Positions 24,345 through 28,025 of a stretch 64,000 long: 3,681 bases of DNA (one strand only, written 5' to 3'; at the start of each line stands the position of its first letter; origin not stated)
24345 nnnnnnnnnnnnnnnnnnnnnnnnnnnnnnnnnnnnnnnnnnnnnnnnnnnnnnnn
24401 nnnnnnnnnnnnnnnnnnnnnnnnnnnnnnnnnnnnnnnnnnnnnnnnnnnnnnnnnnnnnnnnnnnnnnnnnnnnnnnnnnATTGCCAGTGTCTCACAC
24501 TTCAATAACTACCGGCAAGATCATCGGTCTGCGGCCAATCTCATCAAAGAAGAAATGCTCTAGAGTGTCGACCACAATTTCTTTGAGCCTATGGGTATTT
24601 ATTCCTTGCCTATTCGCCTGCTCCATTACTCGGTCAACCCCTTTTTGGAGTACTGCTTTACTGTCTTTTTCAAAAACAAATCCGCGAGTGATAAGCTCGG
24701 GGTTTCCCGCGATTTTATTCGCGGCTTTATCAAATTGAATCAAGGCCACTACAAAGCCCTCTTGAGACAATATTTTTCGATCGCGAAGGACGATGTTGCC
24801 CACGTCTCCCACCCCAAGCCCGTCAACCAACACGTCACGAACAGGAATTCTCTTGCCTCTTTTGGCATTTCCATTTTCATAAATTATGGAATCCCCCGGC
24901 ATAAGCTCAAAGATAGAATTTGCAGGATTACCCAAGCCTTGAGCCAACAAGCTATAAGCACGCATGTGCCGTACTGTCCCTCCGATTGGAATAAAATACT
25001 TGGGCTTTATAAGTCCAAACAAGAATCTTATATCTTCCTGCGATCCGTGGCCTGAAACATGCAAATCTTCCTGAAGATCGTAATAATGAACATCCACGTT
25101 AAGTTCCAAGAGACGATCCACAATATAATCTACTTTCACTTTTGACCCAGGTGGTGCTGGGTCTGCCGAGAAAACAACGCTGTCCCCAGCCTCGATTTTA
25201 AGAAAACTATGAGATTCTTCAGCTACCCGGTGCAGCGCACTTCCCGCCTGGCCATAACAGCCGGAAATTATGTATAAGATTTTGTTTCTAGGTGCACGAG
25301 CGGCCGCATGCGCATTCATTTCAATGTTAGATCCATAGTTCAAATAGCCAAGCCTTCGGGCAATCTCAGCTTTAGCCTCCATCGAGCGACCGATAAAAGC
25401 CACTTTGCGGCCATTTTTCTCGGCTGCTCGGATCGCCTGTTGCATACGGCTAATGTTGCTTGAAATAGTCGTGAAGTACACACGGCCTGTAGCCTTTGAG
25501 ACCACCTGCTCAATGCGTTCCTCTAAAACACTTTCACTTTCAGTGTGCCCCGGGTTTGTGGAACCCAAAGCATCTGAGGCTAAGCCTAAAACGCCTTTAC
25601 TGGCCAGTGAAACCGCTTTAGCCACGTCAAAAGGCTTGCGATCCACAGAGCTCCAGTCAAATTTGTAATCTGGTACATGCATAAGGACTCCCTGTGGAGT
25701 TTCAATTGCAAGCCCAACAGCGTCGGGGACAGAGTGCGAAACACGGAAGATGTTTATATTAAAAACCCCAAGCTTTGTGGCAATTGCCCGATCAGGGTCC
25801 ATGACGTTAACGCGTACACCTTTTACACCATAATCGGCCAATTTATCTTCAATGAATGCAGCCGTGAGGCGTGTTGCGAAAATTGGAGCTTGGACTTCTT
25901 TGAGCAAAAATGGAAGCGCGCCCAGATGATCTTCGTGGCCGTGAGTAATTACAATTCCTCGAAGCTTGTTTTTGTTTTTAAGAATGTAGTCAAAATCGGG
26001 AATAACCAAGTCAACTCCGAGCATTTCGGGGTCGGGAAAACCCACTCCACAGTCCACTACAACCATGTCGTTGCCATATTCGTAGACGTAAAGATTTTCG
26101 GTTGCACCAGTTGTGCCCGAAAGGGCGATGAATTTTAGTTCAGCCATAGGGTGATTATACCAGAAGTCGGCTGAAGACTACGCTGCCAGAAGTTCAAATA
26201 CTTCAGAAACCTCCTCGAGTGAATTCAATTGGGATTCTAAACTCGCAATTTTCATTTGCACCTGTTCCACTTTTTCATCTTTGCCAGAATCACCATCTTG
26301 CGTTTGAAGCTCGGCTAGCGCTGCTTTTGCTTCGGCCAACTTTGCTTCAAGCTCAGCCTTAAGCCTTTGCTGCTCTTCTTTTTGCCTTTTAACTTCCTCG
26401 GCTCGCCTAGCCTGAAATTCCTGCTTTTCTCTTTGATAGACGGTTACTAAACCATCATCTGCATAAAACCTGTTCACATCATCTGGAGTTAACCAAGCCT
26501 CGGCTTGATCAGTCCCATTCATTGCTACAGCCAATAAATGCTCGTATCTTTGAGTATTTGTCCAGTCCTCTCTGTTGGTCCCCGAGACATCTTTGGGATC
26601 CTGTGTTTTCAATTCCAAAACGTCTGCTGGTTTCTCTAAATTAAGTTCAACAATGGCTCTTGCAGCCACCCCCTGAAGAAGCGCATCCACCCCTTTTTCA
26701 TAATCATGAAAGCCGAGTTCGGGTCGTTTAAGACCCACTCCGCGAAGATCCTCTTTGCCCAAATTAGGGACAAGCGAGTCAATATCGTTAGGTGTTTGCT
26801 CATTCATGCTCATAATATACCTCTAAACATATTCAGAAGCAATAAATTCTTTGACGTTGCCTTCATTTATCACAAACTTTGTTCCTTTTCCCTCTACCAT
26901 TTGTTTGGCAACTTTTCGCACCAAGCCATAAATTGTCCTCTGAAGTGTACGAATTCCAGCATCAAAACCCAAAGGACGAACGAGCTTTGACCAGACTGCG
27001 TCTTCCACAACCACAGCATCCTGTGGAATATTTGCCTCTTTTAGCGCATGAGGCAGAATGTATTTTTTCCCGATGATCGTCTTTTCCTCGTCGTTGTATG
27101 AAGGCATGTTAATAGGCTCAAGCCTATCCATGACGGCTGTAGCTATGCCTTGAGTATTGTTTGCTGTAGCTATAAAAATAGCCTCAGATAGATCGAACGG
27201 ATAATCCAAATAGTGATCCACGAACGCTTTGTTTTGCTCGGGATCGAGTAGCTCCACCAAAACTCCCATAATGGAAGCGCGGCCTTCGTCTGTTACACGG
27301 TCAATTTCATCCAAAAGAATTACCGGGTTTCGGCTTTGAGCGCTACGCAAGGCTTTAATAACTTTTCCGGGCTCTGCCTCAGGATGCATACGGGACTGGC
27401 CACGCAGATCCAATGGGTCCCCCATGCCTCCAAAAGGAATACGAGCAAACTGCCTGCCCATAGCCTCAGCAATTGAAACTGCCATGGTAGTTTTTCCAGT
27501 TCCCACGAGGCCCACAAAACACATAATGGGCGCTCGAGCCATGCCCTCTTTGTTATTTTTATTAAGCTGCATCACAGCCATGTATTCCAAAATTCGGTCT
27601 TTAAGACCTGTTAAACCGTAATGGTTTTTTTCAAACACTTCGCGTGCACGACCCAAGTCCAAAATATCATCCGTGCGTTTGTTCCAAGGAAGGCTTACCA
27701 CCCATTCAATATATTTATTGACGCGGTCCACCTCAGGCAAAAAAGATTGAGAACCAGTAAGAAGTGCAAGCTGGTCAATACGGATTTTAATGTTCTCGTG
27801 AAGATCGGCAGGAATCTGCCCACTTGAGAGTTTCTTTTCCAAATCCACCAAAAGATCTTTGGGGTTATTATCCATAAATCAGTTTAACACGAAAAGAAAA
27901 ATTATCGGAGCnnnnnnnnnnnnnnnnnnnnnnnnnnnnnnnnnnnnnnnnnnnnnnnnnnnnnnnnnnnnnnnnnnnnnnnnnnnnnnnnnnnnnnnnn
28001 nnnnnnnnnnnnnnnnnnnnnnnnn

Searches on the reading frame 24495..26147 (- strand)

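Call 22: search_protein_families(library=pfam, proteins=[window:24495-26147:-], max_evalue=0.001)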
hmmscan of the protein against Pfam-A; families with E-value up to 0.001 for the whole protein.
window:24495-26147:- (550 aa): 5 families
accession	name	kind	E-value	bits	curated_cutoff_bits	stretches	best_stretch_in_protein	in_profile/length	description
PF22505.1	RNase_J_b_CASP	-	4.2e-32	111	27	1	221-346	2-126/126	Ribonuclease J, beta-CASP domain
PF17770.6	RNase_J_C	-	2.5e-23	83.4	23.8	1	453-550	1-102/102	Ribonuclease J C-terminal domain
PF12706.13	Lactamase_B_2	-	4.9e-12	46.3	27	1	29-175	3-159/200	Beta-lactamase superfamily domain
PF00753.33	Lactamase_B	-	1e-11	45.6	22.7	1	17-107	6-89/196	Metallo-beta-lactamase superfamily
PF07521.17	RMMBL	-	1e-07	32.2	21.6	1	361-408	10-59/63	Zn-dependent metallo-hydrolase RNA specificity domain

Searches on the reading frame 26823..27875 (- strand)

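Call 22: search_protein_families(library=pfam, proteins=[window:26823-27875:-], max_evalue=0.001)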
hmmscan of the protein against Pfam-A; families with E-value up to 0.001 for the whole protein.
window:26823-27875:- (350 aa): 5 families
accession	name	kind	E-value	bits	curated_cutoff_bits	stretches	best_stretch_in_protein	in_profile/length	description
PF00004.35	AAA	-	1.4e-17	64.8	21.2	1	118-254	1-125/131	ATPase family associated with various cellular activities (AAA)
PF22667.2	Lon_lid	-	4.4e-08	33.1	27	1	279-332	1-54/57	Lon protease AAA+ ATPase lid domain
PF07728.20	AAA_5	-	6.3e-07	29.9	22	1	118-242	2-125/139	AAA domain (dynein-related subfamily)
PF07726.17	AAA_3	-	7.4e-05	23.1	27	1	122-208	6-88/131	ATPase family associated with various cellular activities (AAA)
PF13401.12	AAA_22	-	0.00054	20.7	27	0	115-211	5-109/130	AAA domain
